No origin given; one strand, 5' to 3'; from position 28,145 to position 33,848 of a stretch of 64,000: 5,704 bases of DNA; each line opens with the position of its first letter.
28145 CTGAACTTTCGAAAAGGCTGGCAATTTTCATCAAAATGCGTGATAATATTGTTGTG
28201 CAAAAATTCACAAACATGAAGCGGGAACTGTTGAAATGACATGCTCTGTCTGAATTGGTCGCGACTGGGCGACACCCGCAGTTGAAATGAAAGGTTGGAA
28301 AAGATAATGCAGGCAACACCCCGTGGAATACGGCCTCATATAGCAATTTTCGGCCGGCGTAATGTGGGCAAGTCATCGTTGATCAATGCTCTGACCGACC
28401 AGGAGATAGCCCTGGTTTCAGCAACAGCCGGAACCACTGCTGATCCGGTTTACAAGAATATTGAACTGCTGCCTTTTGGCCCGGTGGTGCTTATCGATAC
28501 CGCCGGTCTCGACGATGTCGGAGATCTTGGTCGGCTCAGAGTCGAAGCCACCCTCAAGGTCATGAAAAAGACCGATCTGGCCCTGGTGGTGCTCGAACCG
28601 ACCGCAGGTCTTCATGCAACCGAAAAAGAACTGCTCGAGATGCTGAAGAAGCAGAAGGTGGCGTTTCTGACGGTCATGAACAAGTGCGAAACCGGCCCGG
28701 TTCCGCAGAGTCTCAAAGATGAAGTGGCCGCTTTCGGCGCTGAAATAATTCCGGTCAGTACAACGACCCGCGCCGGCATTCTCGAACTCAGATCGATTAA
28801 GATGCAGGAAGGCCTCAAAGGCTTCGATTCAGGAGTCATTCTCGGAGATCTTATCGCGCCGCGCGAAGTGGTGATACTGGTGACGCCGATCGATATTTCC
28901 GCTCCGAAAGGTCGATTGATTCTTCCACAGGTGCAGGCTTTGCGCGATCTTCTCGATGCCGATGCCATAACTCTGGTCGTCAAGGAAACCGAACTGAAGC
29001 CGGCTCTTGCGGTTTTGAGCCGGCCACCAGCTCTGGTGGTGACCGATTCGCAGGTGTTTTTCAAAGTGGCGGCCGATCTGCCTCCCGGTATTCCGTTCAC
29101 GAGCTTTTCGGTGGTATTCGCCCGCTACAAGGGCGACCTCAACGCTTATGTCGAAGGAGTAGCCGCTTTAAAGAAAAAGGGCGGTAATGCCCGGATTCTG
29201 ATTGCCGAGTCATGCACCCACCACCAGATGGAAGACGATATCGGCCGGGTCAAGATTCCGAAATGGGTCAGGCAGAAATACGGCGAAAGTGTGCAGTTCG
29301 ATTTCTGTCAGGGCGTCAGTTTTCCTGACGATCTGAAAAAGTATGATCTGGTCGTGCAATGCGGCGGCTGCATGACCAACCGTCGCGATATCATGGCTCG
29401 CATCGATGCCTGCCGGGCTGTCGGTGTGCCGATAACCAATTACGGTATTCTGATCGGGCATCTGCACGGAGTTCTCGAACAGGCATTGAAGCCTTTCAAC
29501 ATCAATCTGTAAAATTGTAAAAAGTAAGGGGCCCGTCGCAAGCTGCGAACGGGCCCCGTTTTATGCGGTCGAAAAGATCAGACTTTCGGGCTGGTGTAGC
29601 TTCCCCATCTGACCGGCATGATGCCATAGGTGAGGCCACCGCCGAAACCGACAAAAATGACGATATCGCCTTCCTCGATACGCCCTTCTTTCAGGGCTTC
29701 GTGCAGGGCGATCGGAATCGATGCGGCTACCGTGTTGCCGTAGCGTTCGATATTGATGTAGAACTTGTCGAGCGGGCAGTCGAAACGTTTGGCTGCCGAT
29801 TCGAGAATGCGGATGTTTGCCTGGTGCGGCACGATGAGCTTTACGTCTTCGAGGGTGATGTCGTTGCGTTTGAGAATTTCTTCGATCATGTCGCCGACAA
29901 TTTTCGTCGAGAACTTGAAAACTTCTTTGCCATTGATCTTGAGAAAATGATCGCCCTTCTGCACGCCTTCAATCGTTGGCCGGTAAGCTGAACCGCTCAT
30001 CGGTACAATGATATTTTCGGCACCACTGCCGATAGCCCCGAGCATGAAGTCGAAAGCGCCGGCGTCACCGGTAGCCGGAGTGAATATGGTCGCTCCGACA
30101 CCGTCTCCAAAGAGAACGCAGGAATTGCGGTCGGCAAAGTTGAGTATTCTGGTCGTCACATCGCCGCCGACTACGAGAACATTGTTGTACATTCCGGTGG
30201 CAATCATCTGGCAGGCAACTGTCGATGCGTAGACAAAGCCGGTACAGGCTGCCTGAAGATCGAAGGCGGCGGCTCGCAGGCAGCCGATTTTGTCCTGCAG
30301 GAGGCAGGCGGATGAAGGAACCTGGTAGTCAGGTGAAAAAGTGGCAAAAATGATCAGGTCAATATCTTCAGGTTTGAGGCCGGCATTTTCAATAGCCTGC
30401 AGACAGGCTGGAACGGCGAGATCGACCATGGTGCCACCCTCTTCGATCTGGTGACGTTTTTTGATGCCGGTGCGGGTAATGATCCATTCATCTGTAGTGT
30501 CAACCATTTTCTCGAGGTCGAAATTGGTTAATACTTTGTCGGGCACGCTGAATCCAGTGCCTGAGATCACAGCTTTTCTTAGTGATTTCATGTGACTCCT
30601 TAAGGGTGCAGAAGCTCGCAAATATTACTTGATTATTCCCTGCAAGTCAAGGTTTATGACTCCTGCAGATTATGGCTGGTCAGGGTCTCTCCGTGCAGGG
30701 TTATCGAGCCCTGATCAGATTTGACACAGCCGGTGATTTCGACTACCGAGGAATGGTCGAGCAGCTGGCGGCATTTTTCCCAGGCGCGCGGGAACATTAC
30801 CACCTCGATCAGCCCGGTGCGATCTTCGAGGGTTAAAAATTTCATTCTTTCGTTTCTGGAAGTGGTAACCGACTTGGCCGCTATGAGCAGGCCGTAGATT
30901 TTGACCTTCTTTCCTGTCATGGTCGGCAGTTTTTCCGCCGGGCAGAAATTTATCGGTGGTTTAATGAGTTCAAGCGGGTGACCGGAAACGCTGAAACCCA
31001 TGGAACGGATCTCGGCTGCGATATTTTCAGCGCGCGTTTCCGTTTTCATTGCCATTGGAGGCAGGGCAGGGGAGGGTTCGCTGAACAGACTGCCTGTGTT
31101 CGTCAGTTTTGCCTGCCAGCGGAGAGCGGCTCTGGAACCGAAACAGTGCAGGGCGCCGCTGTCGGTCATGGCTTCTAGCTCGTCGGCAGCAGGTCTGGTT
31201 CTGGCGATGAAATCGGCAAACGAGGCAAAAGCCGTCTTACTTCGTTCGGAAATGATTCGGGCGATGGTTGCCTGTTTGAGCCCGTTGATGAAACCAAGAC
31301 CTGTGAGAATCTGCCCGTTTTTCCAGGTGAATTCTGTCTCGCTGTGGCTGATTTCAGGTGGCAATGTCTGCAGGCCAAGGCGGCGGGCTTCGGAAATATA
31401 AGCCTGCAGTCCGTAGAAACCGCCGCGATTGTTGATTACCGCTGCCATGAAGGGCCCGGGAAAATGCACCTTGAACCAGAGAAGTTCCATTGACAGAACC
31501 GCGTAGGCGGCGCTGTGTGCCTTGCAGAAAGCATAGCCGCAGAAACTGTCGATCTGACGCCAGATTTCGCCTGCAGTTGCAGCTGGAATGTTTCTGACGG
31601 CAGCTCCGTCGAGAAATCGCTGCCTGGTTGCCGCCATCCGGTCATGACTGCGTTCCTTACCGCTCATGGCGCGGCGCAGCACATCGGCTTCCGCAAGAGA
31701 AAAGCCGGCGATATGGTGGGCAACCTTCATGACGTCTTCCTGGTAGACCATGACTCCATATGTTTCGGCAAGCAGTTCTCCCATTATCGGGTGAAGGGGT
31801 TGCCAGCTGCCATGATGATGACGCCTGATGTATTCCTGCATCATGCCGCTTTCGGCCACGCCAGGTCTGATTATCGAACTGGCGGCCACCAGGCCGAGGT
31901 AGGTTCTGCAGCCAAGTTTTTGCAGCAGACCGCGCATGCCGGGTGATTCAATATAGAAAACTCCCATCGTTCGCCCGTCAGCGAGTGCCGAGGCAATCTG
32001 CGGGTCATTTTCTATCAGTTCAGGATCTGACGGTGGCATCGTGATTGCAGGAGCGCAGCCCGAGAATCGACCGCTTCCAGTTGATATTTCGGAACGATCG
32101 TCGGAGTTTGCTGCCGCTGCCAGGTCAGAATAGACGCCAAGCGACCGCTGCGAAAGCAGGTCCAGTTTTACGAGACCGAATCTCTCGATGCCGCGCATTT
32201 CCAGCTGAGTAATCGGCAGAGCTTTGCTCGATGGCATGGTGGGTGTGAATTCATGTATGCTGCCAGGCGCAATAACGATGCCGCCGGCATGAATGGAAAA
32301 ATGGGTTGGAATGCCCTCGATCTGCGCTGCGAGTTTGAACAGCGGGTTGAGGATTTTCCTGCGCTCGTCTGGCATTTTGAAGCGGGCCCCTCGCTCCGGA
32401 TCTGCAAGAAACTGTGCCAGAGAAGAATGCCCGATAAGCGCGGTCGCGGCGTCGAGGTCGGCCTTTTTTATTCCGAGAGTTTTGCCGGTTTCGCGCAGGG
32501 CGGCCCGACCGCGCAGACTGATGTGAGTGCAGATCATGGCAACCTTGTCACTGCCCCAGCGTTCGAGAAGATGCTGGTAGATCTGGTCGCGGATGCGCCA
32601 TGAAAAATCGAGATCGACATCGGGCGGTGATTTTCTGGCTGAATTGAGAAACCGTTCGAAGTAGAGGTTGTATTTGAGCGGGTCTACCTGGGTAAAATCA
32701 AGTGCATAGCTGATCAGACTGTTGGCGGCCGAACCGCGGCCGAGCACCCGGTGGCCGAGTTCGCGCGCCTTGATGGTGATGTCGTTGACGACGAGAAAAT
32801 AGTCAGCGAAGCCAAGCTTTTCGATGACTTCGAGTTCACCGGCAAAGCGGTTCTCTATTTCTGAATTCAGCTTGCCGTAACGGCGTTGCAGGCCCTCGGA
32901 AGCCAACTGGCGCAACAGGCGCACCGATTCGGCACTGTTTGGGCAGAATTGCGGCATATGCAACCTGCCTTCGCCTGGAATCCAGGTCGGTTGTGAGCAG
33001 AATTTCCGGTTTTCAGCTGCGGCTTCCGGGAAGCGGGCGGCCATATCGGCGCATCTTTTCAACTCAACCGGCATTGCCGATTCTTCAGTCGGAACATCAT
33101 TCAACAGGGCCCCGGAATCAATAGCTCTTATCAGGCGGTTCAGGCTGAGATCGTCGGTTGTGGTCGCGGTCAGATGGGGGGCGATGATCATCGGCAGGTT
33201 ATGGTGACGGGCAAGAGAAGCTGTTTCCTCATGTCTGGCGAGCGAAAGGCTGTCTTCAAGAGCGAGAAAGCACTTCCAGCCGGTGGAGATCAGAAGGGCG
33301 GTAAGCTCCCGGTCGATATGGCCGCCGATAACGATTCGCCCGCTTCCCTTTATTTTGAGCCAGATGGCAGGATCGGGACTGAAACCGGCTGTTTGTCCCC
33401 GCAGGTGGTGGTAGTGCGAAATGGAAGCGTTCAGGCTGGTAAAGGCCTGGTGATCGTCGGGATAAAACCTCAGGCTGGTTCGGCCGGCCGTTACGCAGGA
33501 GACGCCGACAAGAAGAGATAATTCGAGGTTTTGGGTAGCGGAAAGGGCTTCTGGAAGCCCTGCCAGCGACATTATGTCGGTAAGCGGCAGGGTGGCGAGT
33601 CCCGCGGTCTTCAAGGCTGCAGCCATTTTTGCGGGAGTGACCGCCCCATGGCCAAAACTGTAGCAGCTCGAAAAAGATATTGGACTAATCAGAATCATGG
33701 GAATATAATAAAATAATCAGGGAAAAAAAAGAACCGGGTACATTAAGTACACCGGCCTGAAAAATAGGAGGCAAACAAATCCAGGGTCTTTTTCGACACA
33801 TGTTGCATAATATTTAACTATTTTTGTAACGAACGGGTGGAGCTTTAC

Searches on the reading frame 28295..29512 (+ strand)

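Call 32: search_protein_families(library=pfam, proteins=[window:28295-29512:+], max_evalue=0.0001)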
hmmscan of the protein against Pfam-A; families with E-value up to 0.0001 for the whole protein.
window:28295-29512:+ (405 aa): 6 families
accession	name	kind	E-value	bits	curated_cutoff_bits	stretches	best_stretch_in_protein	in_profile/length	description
PF18133.7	HydF_tetramer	-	2.6e-43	147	22.6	1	284-400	2-118/118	Hydrogen maturase F tetramerization domain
PF18128.7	HydF_dimer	-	7.2e-38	129.1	23.4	1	182-280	1-99/99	Hydrogen maturase F dimerization domain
PF01926.29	MMR_HSR1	-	5.5e-23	81.7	21.9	1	15-130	1-113/113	50S ribosome-binding GTPase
PF00350.29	Dynamin_N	-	1.6e-08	35.2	27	0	16-51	1-35/168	Dynamin family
PF03193.22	RsgA_GTPase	-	4e-05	23.9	30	0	17-74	110-170/174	RsgA GTPase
PF02421.24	FeoB_N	-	6.5e-05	22.9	27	0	15-166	2-153/156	Ferrous iron transport protein B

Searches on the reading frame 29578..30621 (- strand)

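Call 32: search_protein_families(library=pfam, proteins=[window:29578-30621:-], max_evalue=0.0001)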
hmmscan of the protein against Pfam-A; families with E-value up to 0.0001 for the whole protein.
window:29578-30621:- (347 aa): 3 families
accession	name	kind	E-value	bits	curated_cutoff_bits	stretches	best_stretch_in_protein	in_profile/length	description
PF08541.16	ACP_syn_III_C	-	9.7e-36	122.3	26.6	1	250-339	1-90/90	3-Oxoacyl-[acyl-carrier-protein (ACP)] synthase III C terminal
PF08545.16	ACP_syn_III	-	1.4e-23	83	24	1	120-195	1-77/80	3-Oxoacyl-[acyl-carrier-protein (ACP)] synthase III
PF00108.29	Thiolase_N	-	3.2e-05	23.9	26.4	0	49-155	7-114/260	Thiolase, N-terminal domain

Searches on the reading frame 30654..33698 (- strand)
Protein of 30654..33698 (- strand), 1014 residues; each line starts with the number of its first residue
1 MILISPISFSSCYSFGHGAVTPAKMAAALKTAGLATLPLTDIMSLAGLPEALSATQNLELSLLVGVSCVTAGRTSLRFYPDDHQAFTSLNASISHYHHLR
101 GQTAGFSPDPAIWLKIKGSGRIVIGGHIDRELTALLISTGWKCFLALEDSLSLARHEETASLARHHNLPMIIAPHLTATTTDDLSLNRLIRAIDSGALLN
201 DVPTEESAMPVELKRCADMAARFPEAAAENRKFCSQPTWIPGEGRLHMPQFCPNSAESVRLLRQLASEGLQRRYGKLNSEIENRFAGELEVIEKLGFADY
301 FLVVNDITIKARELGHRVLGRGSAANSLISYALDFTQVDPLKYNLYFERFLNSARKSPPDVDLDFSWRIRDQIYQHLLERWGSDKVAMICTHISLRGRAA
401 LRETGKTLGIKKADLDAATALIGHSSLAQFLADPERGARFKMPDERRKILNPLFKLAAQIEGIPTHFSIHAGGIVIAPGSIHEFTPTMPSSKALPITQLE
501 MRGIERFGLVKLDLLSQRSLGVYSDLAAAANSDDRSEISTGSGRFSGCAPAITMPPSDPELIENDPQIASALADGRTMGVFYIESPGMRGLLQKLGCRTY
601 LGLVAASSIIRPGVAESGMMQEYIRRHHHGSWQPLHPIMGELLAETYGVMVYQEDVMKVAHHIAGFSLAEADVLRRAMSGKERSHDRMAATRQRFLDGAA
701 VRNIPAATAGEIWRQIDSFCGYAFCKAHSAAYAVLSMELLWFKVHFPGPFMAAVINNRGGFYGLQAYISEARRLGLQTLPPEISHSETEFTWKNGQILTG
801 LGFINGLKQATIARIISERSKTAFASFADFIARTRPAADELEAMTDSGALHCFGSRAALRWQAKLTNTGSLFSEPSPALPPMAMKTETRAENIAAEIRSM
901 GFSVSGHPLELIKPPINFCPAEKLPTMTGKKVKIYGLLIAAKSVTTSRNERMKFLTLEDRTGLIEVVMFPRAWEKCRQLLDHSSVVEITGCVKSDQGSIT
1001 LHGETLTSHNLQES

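Call 32: search_protein_families(library=pfam, proteins=[window:30654-33698:-], max_evalue=0.0001)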
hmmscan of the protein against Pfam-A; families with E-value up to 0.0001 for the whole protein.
window:30654-33698:- (1014 aa): 5 families
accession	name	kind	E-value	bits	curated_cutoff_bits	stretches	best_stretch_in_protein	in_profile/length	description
PF07733.18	DNA_pol3_alpha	-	2.5e-70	237.5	23.9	1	261-515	2-259/260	Bacterial DNA polymerase III alpha NTPase domain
PF17657.6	DNA_pol3_finger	-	2.8e-38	131.3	22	1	563-700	27-163/166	Bacterial DNA polymerase III alpha subunit finger domain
PF14579.12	HHH_6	-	1.2e-18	67.5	25.6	1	775-857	1-88/90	Helix-hairpin-helix motif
PF01336.31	tRNA_anti-codon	-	2.9e-10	40.4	27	1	936-1005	5-71/75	OB-fold nucleic acid binding domain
PF02811.25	PHP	-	6.3e-06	27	26.4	1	11-101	6-99/164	PHP domain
